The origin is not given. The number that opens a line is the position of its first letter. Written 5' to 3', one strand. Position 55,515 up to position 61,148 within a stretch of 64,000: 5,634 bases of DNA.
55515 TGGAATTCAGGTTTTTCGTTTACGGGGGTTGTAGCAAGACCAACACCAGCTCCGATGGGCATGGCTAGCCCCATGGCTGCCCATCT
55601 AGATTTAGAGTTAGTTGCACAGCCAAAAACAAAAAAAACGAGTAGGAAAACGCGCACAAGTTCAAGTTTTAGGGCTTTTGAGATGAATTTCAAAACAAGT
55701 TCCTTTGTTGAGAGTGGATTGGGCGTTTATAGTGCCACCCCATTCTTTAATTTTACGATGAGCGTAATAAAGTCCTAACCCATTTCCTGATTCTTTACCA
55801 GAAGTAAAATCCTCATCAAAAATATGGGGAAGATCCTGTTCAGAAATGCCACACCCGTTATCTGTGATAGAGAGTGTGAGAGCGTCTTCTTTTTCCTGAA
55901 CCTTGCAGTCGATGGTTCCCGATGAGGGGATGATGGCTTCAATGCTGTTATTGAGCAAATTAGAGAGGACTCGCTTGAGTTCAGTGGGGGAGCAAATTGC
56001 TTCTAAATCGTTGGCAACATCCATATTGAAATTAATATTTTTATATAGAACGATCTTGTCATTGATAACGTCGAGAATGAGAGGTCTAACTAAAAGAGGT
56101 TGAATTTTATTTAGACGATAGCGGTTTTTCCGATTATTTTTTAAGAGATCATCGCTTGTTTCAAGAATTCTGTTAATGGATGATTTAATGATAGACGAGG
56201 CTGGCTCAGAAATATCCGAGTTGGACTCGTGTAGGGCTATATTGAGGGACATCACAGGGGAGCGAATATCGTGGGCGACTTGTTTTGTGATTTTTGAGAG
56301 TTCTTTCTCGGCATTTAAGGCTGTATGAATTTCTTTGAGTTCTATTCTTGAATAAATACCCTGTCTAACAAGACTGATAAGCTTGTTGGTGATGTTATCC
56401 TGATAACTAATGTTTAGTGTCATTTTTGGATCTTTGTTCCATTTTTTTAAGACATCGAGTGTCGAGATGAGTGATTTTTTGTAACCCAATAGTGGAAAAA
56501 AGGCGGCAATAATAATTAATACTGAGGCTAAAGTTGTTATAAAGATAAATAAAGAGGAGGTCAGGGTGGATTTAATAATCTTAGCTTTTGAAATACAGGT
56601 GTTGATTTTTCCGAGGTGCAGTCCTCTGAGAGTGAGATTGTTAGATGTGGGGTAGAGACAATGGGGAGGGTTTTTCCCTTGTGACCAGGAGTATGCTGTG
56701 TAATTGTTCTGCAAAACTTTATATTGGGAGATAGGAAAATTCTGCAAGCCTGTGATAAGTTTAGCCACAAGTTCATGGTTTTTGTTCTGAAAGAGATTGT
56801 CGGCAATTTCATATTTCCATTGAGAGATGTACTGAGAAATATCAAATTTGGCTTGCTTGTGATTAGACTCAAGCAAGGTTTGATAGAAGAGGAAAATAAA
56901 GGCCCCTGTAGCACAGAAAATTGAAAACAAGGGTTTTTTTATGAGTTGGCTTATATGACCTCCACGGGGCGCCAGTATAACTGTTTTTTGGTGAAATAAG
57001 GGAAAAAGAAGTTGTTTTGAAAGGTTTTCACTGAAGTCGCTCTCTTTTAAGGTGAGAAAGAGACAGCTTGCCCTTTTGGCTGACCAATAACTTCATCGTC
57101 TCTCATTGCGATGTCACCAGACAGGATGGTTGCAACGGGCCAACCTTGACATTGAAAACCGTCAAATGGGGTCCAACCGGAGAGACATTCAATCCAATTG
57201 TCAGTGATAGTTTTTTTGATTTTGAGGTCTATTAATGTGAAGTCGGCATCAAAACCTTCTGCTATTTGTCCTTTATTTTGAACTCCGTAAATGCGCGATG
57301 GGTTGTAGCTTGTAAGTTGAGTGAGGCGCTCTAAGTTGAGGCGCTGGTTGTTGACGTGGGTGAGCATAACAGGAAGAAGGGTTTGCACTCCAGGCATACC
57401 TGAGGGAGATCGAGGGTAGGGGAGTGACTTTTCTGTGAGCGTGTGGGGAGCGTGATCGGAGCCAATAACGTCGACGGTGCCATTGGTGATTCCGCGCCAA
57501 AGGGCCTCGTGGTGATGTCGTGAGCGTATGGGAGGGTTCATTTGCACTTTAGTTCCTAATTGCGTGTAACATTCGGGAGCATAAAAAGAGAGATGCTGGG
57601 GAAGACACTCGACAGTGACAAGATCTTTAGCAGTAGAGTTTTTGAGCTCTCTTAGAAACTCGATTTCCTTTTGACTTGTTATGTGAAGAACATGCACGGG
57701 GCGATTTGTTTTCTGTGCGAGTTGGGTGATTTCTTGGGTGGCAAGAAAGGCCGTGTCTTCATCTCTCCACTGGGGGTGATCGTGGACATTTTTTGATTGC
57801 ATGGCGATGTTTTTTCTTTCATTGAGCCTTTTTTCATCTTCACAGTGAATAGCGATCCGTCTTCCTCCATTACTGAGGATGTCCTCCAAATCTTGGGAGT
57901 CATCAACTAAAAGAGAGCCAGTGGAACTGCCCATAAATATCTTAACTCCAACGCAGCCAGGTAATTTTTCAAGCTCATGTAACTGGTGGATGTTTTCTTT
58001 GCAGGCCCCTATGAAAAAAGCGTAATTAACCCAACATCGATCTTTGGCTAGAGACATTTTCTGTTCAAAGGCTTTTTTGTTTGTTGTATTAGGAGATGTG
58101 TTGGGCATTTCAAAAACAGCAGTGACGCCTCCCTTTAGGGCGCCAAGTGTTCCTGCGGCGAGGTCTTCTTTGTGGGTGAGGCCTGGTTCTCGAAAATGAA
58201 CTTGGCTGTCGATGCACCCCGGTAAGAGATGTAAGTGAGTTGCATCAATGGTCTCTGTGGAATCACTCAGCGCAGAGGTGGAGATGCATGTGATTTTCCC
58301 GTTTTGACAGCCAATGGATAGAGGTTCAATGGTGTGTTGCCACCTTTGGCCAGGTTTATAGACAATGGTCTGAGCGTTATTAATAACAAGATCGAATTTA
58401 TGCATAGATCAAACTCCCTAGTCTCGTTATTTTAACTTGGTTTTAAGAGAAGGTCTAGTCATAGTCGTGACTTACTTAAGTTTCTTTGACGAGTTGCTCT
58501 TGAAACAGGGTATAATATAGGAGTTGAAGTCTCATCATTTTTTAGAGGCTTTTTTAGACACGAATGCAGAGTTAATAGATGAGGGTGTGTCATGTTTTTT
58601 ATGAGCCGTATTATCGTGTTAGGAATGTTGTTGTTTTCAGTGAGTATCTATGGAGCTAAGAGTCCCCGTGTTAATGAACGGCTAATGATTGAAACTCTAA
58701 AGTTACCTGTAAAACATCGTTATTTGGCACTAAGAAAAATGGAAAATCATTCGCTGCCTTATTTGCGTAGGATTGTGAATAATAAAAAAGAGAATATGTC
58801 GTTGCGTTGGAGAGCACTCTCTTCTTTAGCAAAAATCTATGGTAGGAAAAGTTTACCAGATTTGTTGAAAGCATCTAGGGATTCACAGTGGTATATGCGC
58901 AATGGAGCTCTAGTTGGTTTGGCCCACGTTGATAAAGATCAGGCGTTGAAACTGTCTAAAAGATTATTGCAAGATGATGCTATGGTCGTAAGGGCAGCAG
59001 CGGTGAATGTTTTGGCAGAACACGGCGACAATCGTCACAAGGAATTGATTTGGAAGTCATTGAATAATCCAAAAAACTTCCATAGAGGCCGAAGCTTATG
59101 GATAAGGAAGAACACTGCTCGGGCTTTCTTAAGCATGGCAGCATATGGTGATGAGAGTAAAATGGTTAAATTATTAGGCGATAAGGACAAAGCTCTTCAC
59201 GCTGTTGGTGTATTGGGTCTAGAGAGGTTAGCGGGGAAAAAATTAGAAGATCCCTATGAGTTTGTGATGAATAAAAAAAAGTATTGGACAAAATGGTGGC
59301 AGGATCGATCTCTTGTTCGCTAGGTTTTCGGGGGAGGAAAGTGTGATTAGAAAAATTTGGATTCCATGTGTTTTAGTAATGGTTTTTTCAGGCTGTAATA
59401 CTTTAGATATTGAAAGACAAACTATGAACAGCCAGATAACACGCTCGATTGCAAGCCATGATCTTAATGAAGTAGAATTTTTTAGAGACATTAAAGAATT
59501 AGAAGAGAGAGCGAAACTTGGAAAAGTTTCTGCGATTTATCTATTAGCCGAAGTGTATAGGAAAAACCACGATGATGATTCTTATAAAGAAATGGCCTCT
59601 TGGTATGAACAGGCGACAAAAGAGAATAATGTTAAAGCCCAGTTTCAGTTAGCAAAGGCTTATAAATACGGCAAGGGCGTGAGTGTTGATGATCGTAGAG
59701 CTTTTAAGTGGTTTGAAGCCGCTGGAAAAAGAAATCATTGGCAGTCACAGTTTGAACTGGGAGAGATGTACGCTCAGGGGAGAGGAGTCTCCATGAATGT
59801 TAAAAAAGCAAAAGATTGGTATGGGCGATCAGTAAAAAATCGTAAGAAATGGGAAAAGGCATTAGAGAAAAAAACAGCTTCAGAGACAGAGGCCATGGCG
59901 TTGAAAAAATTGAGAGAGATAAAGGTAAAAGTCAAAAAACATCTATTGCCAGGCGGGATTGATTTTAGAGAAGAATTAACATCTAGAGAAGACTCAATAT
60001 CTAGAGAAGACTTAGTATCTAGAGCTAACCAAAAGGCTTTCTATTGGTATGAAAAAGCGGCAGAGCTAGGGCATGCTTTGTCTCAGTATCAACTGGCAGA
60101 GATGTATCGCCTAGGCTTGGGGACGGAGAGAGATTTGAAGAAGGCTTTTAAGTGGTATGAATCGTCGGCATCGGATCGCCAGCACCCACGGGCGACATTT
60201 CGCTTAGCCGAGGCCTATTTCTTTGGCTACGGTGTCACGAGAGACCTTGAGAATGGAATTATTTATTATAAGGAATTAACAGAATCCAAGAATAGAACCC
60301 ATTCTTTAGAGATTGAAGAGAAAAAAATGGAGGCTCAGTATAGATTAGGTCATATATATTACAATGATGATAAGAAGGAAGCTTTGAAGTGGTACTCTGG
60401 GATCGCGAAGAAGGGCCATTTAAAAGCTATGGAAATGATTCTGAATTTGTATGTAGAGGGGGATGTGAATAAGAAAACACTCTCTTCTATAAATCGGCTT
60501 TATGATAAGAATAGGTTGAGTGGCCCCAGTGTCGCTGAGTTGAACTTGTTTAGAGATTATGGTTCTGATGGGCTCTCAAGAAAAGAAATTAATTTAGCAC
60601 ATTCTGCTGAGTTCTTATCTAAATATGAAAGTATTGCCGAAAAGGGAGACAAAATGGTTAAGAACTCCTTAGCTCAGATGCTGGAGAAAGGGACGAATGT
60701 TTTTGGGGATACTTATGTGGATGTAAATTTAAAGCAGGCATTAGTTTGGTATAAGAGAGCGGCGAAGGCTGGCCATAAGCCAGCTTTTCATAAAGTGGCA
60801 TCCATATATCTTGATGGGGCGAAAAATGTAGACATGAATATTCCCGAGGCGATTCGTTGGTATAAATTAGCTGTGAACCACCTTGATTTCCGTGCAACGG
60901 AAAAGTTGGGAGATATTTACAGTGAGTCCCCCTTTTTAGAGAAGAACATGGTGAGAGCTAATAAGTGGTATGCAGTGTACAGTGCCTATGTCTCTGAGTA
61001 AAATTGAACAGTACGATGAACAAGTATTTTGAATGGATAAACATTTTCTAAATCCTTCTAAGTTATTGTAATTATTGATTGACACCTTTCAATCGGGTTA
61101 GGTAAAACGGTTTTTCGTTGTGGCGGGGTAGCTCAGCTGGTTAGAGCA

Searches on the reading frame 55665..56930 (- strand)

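Call 55: search_protein_families(library=pfam, proteins=[window:55665-56930:-], max_evalue=0.0001)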
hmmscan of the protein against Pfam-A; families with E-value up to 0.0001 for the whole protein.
window:55665-56930:- (422 aa): 2 families
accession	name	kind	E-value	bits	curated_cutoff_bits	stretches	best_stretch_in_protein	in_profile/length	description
PF02518.31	HATPase_c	-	3.3e-25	89.1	26.4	1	315-419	3-109/111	Histidine kinase-, DNA gyrase B-, and HSP90-like ATPase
PF14501.12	HATPase_c_5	-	1.6e-06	28.4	22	1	316-405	4-90/102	GHKL domain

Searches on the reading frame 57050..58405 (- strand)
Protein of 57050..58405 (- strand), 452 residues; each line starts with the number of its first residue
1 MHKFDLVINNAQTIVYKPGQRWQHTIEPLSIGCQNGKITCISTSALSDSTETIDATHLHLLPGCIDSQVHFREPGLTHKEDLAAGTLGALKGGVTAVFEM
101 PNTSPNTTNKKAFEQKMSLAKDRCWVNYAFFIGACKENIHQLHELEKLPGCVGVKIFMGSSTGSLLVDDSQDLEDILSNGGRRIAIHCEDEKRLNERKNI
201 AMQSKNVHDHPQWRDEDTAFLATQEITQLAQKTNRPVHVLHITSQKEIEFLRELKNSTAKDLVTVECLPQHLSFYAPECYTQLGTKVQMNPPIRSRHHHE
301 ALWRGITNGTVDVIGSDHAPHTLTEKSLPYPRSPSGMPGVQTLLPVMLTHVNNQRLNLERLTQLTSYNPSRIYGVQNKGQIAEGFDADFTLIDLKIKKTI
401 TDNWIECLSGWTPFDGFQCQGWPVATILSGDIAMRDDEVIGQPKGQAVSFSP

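Call 30: search_protein_families(library=pfam, proteins=[window:57050-58405:-], max_evalue=0.00001)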
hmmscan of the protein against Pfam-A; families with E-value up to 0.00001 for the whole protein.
window:57050-58405:- (452 aa): 2 families
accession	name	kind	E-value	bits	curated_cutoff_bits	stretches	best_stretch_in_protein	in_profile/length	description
PF01979.26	Amidohydro_1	-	5.8e-24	85.4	25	1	60-432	2-344/345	Amidohydrolase family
PF07969.17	Amidohydro_3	-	1.4e-06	28.5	29.7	0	353-395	404-447/472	Amidohydrolase family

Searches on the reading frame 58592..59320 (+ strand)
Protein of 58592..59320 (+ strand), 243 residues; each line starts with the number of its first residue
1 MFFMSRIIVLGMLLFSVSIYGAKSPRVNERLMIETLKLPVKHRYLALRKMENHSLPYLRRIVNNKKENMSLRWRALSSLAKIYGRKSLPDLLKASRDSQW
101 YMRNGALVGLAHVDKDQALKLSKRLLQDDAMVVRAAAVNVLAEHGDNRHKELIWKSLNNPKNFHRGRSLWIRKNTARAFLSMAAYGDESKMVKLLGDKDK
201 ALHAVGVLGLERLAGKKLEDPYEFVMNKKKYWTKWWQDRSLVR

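Call 55: search_protein_families(library=pfam, proteins=[window:58592-59320:+], max_evalue=0.0001)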
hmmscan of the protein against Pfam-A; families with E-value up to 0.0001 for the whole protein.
window:58592-59320:+ (243 aa): 1 family
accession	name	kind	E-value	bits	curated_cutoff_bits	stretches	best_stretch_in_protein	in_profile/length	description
PF13646.12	HEAT_2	-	7.2e-13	49.1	27.7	1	89-161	2-75/88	HEAT repeats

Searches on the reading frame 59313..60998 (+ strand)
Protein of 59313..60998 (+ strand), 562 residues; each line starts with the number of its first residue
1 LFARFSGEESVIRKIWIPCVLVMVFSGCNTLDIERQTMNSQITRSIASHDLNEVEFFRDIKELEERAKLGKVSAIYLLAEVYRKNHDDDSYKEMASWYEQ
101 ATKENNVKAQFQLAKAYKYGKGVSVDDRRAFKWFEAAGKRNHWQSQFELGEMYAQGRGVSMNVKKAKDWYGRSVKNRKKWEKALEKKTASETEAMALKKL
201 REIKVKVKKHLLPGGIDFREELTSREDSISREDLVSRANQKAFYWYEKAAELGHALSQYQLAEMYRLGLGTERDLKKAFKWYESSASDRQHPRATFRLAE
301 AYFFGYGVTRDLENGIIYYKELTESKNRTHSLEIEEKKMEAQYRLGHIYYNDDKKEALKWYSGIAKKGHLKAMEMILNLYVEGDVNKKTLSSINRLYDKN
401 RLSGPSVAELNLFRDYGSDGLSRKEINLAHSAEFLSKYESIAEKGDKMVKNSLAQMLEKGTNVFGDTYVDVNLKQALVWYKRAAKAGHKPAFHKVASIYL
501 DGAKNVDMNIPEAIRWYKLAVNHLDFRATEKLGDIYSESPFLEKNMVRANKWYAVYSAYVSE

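Call 30: search_protein_families(library=pfam, proteins=[window:59313-60998:+], max_evalue=0.00001)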
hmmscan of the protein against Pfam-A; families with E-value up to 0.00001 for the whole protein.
window:59313-60998:+ (562 aa): 1 family
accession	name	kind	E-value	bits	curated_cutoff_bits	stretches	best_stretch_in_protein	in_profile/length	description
PF08238.18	Sel1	-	1.8e-47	158.5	30.7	2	256-287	2-33/36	Sel1 repeat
